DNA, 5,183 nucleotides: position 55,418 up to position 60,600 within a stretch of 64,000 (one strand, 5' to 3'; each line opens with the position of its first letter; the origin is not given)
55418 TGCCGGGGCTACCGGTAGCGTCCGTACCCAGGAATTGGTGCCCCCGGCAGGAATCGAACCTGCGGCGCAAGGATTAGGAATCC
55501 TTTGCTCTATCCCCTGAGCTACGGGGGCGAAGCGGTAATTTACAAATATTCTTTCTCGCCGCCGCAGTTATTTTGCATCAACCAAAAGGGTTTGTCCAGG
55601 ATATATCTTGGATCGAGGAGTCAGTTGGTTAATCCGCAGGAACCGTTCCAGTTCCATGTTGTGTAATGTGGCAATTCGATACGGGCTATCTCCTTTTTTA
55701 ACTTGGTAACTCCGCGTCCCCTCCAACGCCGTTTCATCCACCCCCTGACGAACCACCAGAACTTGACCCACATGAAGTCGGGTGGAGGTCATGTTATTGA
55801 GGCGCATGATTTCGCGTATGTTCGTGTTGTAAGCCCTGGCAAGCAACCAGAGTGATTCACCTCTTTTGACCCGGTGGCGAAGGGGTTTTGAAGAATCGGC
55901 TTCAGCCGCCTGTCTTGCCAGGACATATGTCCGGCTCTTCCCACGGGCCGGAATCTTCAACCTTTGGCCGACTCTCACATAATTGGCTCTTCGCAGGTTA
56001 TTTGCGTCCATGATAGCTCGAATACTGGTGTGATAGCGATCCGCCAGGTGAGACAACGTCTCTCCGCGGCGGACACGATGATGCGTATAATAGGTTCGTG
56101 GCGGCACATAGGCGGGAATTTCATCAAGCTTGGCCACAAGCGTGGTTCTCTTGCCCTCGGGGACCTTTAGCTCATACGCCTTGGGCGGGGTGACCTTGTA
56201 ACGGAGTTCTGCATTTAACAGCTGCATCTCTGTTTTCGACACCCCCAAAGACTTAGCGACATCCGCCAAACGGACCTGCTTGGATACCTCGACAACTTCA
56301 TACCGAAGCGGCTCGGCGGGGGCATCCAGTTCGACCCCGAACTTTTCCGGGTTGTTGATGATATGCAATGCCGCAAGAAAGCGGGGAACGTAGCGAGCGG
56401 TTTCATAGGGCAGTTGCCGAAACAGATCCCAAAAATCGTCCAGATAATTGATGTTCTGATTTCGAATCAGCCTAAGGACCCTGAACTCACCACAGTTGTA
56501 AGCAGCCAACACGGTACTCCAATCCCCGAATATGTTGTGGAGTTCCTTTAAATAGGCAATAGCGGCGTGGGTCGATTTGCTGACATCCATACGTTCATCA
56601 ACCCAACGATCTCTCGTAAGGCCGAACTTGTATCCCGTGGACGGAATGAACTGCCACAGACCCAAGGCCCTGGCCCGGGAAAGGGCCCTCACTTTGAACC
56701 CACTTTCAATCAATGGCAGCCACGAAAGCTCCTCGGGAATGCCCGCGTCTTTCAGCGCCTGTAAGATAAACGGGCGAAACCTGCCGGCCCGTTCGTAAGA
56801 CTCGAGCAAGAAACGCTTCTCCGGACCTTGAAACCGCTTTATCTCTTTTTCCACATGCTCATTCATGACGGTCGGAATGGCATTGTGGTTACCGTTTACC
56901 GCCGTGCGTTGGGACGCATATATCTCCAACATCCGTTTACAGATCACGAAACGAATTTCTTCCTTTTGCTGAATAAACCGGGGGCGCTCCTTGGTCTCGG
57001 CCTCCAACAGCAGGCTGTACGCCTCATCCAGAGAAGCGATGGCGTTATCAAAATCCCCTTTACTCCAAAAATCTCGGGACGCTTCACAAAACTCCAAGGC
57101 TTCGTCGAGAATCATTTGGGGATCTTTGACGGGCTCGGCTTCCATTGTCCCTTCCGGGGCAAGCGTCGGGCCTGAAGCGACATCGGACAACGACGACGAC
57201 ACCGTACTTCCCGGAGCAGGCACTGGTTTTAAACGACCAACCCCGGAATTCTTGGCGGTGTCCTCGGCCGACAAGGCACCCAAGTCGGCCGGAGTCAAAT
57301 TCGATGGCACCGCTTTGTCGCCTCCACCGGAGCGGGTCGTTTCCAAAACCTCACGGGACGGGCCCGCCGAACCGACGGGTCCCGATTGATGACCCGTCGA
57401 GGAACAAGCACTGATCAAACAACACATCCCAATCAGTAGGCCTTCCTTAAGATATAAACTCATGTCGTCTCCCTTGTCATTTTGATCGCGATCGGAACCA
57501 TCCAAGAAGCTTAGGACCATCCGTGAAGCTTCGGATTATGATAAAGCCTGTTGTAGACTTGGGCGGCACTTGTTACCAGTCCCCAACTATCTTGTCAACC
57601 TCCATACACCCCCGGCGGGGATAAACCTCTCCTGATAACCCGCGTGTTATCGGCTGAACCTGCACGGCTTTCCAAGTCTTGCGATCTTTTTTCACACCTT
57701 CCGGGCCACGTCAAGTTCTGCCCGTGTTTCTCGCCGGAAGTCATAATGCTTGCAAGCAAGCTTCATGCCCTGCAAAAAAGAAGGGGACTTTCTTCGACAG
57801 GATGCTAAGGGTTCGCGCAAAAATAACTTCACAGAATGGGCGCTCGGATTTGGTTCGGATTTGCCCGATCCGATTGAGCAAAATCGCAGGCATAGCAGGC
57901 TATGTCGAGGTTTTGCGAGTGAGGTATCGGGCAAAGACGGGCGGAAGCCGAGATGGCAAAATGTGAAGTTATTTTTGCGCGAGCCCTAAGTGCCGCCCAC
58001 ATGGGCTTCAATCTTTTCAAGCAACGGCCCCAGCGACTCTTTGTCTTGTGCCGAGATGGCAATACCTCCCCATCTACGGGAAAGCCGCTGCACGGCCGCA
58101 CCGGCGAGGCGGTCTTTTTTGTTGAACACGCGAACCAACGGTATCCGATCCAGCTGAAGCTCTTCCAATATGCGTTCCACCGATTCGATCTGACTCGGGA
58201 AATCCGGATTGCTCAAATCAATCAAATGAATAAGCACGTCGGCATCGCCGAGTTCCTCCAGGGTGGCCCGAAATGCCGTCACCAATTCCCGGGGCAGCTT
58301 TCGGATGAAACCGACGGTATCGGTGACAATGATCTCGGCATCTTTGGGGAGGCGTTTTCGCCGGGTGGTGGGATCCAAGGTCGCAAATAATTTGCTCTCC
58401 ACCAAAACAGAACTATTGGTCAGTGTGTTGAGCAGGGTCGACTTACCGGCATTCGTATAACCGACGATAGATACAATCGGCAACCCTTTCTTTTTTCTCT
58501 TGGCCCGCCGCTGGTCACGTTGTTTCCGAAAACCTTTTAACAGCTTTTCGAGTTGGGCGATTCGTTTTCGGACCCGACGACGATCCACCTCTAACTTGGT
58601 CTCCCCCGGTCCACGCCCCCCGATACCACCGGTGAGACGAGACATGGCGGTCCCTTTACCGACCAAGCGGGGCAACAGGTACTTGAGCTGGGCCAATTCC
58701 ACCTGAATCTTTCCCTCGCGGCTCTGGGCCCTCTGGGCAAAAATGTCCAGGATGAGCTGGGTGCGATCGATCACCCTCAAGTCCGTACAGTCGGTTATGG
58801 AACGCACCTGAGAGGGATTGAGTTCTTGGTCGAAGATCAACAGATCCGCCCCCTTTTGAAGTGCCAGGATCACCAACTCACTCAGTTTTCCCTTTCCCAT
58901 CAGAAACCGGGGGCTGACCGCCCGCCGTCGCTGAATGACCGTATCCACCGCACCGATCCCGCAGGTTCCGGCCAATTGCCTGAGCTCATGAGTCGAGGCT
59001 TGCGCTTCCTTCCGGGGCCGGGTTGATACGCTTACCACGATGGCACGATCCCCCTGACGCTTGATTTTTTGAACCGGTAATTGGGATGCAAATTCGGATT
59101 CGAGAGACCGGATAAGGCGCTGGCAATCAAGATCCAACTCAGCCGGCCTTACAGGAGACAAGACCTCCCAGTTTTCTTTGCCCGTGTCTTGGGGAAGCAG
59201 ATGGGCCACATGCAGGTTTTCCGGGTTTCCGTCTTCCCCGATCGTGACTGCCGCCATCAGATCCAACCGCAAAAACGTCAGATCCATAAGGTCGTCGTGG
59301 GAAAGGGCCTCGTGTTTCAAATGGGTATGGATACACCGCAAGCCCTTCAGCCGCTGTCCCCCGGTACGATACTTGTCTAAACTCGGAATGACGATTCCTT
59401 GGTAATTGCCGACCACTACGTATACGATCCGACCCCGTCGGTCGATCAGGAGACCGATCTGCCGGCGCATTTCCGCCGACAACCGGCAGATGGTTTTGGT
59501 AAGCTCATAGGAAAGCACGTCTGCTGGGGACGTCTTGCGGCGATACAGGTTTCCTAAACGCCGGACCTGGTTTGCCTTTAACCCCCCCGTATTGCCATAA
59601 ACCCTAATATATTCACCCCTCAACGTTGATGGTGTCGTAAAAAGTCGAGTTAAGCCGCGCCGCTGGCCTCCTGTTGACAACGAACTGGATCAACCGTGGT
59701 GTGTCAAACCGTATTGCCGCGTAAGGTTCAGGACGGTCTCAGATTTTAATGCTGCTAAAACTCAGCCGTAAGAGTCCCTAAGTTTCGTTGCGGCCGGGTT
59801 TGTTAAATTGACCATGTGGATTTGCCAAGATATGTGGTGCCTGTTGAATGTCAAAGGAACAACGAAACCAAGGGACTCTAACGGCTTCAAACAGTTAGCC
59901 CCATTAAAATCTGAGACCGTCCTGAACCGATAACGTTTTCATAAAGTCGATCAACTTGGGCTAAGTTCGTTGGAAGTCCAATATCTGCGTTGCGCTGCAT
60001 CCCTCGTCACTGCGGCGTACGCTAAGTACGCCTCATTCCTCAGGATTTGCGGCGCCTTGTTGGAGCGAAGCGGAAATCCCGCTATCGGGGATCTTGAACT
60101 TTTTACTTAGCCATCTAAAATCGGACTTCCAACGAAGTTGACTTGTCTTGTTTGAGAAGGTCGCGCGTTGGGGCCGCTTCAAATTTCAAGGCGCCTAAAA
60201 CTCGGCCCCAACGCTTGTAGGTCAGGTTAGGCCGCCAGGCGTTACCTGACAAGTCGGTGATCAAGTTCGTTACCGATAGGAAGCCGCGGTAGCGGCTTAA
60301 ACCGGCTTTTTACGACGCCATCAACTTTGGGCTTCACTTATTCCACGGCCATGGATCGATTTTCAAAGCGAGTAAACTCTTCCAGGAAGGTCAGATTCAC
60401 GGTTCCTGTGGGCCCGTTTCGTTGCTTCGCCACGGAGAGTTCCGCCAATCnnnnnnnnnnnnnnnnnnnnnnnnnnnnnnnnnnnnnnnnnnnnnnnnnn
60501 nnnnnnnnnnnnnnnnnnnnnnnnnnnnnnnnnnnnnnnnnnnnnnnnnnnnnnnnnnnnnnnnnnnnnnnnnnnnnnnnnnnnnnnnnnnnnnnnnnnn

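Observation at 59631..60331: ~700-bp ORF-free mosaic of nested palindromic elements between dnaB and hflX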

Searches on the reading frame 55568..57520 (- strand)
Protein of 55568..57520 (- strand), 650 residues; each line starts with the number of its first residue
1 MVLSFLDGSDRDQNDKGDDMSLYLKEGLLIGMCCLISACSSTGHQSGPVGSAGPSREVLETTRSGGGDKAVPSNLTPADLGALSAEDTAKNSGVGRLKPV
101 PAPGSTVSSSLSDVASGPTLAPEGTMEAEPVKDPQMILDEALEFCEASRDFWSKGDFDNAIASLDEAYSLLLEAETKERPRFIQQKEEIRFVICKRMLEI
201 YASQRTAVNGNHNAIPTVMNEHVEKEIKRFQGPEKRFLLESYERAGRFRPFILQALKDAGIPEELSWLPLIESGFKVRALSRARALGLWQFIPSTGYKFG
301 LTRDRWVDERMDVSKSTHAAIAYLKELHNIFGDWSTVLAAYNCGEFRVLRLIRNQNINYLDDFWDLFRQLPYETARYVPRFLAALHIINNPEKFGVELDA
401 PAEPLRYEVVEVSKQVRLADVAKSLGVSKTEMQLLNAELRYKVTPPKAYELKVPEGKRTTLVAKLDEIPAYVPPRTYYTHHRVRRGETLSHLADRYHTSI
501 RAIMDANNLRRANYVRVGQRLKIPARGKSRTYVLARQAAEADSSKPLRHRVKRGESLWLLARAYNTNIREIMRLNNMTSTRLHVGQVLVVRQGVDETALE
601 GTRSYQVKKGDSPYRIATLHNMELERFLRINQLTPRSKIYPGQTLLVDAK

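Call 4: search_protein_families(library=pfam, proteins=[window:55568-57520:-])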
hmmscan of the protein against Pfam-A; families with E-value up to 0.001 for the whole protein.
window:55568-57520:- (650 aa): 4 families
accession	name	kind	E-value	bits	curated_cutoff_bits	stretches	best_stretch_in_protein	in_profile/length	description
PF01476.26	LysM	-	1.3e-42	143.9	20.9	3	549-590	1-42/43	LysM domain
PF01464.25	SLT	-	2.7e-24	85.4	21.3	1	255-356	7-109/117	Transglycosylase SLT domain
PF23473.1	LysM3_LYK4_5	-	8.7e-10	39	29.3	1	604-647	4-46/48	LYK4/5 LysM3 domain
PF23446.1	LysM1_NFP_LYK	-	4.4e-05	24.7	36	0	612-647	17-53/60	NFP/LYK LysM1 domain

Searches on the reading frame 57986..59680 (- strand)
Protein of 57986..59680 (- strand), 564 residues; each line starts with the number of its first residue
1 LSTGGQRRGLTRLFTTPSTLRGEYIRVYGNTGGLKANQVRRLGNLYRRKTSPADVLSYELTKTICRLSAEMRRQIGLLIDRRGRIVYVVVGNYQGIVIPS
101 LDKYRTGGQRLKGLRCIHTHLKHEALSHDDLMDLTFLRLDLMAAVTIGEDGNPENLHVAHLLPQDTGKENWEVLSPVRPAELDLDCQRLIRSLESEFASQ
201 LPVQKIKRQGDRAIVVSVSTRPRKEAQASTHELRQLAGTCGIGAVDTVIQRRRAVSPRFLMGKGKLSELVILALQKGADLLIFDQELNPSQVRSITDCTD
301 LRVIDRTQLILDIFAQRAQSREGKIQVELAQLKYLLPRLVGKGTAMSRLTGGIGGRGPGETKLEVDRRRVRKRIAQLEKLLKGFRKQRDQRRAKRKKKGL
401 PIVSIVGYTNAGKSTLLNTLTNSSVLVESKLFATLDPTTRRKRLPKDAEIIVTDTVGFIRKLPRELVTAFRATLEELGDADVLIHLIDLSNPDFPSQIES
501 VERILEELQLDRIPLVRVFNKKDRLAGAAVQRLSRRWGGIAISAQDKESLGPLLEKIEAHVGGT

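Call 4: search_protein_families(library=pfam, proteins=[window:57986-59680:-])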
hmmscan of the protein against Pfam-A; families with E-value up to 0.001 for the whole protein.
window:57986-59680:- (564 aa): 5 families
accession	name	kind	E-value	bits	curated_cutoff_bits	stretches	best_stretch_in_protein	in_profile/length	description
PF16360.10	GTP-bdg_M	-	8.5e-31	106.8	29.5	1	317-395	1-79/79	GTP-binding GTPase Middle Region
PF13167.11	GTP-bdg_N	-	1.4e-28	99.8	25.4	1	228-315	2-89/89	GTP-binding GTPase N-terminal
PF01926.29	MMR_HSR1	-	3.7e-21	75.8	21.9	1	403-521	2-113/113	50S ribosome-binding GTPase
PF03193.22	RsgA_GTPase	-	0.00015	22.1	30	0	395-458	102-168/174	RsgA GTPase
PF00350.29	Dynamin_N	-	0.00049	20.6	27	0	403-439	1-37/168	Dynamin family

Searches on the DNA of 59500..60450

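Call 15: search_rna_families(source=window, start=59500, end=60450, threshold=evalue, max_evalue=10)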
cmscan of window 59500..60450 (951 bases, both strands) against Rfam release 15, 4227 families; matches with E-value up to 10: 0.
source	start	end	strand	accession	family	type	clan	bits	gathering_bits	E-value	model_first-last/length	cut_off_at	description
